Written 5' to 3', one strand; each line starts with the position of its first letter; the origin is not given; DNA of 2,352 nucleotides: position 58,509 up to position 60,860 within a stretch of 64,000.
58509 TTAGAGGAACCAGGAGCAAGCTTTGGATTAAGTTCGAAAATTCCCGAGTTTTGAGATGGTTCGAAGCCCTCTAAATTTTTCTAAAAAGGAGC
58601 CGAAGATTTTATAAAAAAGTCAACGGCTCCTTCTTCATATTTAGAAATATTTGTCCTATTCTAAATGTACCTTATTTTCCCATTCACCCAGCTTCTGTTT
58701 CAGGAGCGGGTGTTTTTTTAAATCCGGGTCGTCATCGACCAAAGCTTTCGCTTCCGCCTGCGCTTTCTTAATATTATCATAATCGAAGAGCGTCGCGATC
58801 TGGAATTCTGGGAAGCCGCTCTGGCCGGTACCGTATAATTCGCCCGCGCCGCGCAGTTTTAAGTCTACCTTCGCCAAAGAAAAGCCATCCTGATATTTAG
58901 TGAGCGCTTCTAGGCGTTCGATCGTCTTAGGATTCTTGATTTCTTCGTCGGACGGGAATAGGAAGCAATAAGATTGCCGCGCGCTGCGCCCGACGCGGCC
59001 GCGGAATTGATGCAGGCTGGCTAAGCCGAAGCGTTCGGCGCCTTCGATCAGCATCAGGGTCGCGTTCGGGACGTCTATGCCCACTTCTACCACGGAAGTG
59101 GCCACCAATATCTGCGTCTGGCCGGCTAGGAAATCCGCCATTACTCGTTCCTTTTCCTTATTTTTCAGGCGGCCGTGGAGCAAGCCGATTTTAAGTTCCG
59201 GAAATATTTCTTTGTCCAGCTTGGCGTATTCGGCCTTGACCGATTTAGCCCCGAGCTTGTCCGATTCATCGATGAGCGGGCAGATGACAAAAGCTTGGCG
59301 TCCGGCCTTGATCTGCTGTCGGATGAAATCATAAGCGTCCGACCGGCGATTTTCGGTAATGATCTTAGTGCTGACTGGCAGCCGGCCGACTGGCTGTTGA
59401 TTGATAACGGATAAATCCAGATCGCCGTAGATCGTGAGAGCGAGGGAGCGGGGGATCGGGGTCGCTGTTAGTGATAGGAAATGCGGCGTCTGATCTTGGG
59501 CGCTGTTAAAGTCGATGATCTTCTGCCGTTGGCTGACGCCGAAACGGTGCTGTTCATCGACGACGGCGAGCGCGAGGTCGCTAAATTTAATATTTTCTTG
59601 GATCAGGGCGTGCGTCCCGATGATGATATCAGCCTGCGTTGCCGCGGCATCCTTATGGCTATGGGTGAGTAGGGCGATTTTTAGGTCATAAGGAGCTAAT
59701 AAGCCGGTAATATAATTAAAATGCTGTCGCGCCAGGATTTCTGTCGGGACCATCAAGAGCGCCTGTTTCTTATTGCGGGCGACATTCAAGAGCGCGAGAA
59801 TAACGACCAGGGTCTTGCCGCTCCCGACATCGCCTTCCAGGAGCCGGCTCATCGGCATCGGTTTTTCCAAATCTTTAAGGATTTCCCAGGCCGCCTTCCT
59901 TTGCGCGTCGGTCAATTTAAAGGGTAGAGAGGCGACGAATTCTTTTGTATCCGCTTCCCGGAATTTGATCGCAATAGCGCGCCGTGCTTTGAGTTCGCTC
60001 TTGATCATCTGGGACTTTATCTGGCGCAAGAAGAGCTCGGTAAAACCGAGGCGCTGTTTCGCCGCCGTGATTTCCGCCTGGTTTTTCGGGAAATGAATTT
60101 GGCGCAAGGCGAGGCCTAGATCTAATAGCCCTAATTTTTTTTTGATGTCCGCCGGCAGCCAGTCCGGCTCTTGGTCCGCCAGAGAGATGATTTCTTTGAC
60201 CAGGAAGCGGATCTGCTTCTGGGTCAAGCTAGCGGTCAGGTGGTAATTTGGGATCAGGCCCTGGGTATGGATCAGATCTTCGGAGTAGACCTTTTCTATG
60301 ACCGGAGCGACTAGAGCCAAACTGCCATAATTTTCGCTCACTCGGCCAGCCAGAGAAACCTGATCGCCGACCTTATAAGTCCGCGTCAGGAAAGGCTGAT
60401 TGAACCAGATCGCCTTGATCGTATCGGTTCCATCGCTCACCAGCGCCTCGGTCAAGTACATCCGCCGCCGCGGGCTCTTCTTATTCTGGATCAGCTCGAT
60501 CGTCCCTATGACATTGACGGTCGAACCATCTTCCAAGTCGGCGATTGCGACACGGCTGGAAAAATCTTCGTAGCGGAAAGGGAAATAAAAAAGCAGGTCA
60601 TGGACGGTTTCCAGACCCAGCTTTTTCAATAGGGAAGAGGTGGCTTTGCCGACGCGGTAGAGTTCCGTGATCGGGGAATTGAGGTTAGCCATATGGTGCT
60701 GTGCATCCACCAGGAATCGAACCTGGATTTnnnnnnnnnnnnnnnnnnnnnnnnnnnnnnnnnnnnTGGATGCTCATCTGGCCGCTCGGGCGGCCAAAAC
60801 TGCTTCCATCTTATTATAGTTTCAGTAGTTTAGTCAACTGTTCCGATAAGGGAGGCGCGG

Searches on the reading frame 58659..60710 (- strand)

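Call 28: search_protein_families(library=pfam, proteins=[window:58659-60710:-], max_evalue=0.001)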
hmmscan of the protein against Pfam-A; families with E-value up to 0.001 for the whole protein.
window:58659-60710:- (684 aa): 8 families
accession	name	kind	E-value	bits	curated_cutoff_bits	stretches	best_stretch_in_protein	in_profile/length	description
PF17191.10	RecG_wedge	-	5.2e-27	94.9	23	1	17-176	5-160/162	RecG wedge domain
PF00270.35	DEAD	-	4.8e-22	78.9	26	1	269-422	3-163/167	DEAD/DEAH box helicase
PF00271.37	Helicase_C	-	1.6e-18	67.4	23.5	1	463-576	6-109/110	Helicase conserved C-terminal domain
PF04851.21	ResIII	-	5.7e-13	49.5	22.5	1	264-418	2-162/164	Type III restriction enzyme, res subunit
PF19833.4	RecG_dom3_C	-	1.2e-08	35.3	26.8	1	607-675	2-74/87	ATP-dependent DNA helicase RecG, domain 3, C-terminal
PF22590.2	Cas3-like_C_2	-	1.3e-05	25.9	27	1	493-577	17-105/106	CRISPR-associated nuclease/helicase Cas3, C-terminal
PF00176.29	SNF2-rel_dom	-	1.4e-05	24.8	24.9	1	285-424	16-169/290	SNF2-related domain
PF01336.31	tRNA_anti-codon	-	1.5e-05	25.3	27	1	66-140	2-74/75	OB-fold nucleic acid binding domain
